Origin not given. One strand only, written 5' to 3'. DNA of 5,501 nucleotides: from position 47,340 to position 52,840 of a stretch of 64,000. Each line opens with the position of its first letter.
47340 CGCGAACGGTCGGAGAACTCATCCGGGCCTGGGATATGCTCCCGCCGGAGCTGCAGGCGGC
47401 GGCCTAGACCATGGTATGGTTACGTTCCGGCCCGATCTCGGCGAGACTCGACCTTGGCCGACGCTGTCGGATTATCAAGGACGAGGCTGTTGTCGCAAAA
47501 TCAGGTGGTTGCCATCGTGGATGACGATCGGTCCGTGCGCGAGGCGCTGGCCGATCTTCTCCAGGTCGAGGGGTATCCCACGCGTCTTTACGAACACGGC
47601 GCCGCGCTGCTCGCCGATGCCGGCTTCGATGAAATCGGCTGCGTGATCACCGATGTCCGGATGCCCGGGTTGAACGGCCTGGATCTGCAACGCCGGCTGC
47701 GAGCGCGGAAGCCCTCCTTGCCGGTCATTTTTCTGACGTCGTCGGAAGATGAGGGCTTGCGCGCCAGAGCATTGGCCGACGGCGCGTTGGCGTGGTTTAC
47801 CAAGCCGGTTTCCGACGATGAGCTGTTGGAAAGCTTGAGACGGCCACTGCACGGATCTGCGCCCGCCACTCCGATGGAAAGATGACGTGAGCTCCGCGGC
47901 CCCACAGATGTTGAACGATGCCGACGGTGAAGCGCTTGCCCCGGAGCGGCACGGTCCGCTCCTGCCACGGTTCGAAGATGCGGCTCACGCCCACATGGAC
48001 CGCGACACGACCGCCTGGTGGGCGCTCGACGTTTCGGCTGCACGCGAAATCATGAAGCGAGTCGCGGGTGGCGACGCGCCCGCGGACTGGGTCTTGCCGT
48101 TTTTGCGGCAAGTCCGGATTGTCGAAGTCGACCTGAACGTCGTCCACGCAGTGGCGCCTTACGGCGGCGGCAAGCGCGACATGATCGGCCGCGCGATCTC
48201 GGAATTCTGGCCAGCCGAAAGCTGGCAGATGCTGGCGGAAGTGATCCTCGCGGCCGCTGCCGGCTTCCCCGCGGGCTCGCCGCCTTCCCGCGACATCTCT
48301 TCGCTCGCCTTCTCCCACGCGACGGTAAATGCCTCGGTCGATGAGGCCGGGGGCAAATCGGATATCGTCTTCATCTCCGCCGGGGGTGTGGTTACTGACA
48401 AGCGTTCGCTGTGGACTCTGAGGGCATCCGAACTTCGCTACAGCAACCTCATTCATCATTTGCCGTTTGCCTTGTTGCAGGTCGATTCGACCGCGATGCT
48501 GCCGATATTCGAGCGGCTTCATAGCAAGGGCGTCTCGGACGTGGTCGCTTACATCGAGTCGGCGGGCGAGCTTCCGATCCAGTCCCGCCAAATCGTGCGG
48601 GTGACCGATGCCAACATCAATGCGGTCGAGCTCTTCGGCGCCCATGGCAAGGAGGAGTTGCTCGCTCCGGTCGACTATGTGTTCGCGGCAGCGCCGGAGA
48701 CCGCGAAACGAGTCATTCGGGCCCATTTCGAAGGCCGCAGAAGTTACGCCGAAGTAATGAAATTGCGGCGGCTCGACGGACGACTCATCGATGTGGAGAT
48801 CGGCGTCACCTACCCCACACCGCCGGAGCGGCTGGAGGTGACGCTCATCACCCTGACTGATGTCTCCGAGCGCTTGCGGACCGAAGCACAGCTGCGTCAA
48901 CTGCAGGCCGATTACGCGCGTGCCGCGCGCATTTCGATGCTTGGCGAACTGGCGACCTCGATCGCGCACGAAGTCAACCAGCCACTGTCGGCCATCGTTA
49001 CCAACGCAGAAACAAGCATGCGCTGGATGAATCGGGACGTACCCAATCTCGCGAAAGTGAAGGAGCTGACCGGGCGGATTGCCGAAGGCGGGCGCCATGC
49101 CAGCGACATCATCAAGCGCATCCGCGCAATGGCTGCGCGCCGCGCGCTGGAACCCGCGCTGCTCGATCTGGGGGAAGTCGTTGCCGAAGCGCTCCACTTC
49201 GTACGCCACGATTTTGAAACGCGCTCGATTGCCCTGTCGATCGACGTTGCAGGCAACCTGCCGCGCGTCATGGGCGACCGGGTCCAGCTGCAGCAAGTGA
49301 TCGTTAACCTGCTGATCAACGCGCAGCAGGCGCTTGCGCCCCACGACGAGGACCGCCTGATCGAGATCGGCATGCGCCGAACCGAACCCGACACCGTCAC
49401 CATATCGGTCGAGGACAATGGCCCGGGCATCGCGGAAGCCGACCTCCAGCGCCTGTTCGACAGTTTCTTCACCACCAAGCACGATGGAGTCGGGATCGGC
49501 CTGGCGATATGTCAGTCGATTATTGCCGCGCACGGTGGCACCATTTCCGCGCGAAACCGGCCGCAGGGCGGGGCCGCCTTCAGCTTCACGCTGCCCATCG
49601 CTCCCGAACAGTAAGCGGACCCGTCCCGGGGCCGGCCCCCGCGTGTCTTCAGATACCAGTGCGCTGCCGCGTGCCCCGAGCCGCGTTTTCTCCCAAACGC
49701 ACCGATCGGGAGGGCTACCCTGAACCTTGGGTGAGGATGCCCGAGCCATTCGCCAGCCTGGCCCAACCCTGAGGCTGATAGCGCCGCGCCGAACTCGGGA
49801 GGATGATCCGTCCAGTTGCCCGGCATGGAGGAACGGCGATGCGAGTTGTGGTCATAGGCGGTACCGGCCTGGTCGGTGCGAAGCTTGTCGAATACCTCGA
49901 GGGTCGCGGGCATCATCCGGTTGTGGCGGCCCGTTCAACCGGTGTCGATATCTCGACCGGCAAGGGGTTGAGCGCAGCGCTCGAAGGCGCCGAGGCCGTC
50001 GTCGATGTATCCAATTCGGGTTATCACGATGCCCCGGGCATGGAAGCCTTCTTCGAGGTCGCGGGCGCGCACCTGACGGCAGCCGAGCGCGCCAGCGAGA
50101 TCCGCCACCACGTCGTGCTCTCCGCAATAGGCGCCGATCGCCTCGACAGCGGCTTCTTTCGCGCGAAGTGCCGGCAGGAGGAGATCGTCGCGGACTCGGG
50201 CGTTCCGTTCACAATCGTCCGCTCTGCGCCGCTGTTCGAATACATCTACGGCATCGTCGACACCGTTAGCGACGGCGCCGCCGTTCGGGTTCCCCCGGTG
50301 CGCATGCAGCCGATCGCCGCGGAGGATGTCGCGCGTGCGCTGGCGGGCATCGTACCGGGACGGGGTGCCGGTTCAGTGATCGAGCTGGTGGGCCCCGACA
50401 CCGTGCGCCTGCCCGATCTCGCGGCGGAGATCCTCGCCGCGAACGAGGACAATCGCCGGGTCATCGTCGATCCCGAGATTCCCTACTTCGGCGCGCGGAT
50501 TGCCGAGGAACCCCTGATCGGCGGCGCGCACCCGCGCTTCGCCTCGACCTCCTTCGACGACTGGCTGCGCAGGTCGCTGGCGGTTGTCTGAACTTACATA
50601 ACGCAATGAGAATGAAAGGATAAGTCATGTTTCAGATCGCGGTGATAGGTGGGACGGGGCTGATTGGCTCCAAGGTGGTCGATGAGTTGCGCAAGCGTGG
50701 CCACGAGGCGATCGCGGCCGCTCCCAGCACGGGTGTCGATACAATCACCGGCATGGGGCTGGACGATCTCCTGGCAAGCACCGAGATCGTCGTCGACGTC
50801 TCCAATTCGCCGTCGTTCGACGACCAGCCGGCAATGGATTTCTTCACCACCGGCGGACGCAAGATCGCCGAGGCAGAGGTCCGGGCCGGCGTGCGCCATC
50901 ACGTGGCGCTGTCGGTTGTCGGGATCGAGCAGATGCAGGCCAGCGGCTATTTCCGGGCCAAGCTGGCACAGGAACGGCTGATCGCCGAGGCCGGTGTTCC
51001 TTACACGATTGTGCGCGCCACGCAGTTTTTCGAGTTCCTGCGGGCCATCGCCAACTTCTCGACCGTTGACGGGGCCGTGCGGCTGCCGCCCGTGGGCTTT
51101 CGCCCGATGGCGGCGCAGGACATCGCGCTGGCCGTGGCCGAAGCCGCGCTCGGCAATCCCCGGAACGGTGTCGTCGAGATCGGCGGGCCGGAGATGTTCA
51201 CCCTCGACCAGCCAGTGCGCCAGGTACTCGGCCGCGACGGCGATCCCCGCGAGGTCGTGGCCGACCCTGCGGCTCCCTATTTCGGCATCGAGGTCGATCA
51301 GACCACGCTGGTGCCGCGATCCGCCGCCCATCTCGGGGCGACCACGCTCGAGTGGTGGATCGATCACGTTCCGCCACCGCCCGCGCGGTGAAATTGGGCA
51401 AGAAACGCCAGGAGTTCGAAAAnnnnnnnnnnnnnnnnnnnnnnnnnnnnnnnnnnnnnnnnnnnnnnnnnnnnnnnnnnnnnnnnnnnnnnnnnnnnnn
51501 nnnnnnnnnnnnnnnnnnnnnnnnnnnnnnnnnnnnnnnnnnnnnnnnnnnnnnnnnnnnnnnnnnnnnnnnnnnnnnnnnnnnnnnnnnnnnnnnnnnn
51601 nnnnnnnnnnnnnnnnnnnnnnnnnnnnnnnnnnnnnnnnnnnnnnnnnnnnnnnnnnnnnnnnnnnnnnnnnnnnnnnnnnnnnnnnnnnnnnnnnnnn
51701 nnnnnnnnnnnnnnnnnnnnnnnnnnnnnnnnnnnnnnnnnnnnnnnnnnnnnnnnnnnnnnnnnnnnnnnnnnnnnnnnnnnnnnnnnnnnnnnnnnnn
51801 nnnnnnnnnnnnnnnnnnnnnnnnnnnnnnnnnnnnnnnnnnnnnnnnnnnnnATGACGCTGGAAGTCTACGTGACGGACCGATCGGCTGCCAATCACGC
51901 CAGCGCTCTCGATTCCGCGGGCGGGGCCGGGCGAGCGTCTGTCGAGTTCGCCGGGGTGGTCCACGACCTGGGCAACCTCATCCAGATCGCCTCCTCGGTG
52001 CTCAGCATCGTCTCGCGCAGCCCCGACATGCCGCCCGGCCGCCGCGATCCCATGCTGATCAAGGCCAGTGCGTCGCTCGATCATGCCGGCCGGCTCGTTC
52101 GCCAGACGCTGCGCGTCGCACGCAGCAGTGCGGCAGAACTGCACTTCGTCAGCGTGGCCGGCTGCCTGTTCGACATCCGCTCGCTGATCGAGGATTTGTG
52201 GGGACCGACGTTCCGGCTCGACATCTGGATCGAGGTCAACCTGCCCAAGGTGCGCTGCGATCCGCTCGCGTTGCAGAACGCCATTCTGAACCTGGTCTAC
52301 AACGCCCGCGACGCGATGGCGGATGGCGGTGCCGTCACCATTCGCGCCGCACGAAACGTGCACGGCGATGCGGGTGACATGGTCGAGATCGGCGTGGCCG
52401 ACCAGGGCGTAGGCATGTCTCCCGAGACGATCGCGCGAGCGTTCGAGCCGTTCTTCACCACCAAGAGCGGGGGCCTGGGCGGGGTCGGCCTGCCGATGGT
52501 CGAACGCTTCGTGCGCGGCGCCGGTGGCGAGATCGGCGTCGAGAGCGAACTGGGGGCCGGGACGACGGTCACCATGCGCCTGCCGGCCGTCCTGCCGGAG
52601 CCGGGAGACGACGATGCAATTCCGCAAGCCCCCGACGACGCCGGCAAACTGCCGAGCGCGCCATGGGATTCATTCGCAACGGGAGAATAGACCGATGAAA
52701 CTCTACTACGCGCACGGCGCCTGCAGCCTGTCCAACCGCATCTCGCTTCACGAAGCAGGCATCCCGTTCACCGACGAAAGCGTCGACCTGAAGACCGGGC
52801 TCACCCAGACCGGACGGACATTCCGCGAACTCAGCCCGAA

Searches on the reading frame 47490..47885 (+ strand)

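Call 34: search_protein_families(library=pfam, proteins=[window:47490-47885:+])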
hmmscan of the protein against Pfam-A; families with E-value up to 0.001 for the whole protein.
window:47490-47885:+ (131 aa): 1 family
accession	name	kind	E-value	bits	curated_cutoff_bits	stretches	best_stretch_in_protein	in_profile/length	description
PF00072.30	Response_reg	-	1.4e-26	93.3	30.2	1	7-116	1-110/111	Response regulator receiver domain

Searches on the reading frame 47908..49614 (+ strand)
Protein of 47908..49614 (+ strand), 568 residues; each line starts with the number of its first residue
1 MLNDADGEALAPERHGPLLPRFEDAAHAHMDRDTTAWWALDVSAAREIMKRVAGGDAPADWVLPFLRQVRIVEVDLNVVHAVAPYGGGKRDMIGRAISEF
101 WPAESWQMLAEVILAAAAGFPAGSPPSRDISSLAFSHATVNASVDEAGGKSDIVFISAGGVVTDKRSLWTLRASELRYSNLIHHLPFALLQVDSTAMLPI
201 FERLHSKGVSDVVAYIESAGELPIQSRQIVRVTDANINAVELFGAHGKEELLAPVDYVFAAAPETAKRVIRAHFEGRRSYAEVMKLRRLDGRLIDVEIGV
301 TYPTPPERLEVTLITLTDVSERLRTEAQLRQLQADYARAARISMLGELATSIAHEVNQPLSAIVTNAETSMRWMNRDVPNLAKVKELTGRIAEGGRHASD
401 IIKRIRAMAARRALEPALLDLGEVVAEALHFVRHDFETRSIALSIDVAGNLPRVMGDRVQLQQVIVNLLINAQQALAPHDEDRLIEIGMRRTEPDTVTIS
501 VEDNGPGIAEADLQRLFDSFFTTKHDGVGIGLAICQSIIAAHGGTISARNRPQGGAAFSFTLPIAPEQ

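Call 34: search_protein_families(library=pfam, proteins=[window:47908-49614:+])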
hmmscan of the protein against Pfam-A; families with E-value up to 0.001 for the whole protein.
window:47908-49614:+ (568 aa): 3 families
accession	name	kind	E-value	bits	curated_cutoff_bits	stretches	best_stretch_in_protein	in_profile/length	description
PF02518.31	HATPase_c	-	2.3e-26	92.8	26.4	1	456-565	1-110/111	Histidine kinase-, DNA gyrase B-, and HSP90-like ATPase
PF00512.31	HisKA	-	1.9e-08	34.6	26.9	1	345-409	2-61/66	His Kinase A (phospho-acceptor) domain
PF14501.12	HATPase_c_5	-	0.00034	20.9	22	1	459-550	4-90/102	GHKL domain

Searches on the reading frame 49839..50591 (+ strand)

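Call 35: search_protein_families(library=pfam, proteins=[window:49839-50591:+])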
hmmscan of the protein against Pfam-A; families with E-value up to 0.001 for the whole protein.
window:49839-50591:+ (250 aa): 4 families
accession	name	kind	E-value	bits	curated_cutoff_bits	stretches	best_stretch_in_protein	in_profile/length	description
PF13460.12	NAD_binding_10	-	8e-10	39.3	27.2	1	7-171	1-180/184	NAD(P)H-binding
PF04321.23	RmlD_sub_bind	-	4.5e-05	23.1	27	0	1-64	1-63/287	RmlD substrate binding domain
PF01370.27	Epimerase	-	0.00069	19.5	20.9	1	3-33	1-31/240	NAD dependent epimerase/dehydratase family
PF01118.30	Semialdhyde_dh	-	0.00076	20.3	26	0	2-52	1-49/121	Semialdehyde dehydrogenase, NAD binding domain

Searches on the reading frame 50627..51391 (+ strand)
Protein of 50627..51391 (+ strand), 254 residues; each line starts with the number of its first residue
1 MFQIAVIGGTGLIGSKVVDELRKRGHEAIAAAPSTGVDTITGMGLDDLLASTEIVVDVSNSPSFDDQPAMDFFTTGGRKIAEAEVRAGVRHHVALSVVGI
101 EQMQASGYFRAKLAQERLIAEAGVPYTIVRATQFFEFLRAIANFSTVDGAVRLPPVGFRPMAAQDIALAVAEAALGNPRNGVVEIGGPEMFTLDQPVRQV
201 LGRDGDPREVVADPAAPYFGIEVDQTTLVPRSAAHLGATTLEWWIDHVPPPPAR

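Call 35: search_protein_families(library=pfam, proteins=[window:50627-51391:+])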
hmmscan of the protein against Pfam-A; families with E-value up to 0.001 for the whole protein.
window:50627-51391:+ (254 aa): 3 families
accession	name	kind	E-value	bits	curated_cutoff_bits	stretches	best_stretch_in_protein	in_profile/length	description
PF13460.12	NAD_binding_10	-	3.1e-09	37.4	27.2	1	73-134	74-146/184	NAD(P)H-binding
PF05368.20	NmrA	-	1e-07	32.3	27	0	76-141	86-160/298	NmrA-like family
PF01370.27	Epimerase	-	3.9e-05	23.6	20.9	1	4-34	1-31/240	NAD dependent epimerase/dehydratase family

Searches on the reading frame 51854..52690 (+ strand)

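Call 35: search_protein_families(library=pfam, proteins=[window:51854-52690:+])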
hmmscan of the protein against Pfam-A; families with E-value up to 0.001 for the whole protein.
window:51854-52690:+ (278 aa): 3 families
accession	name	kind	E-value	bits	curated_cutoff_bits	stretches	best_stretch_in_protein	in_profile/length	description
PF02518.31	HATPase_c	-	6.6e-23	81.7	26.4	1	136-245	2-109/111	Histidine kinase-, DNA gyrase B-, and HSP90-like ATPase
PF13581.12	HATPase_c_2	-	1.6e-05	25.4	27.4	1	138-242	34-126/127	Histidine kinase-like ATPase domain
PF13589.12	HATPase_c_3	-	0.00041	20.8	25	1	140-198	3-55/137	Histidine kinase-, DNA gyrase B-, and HSP90-like ATPase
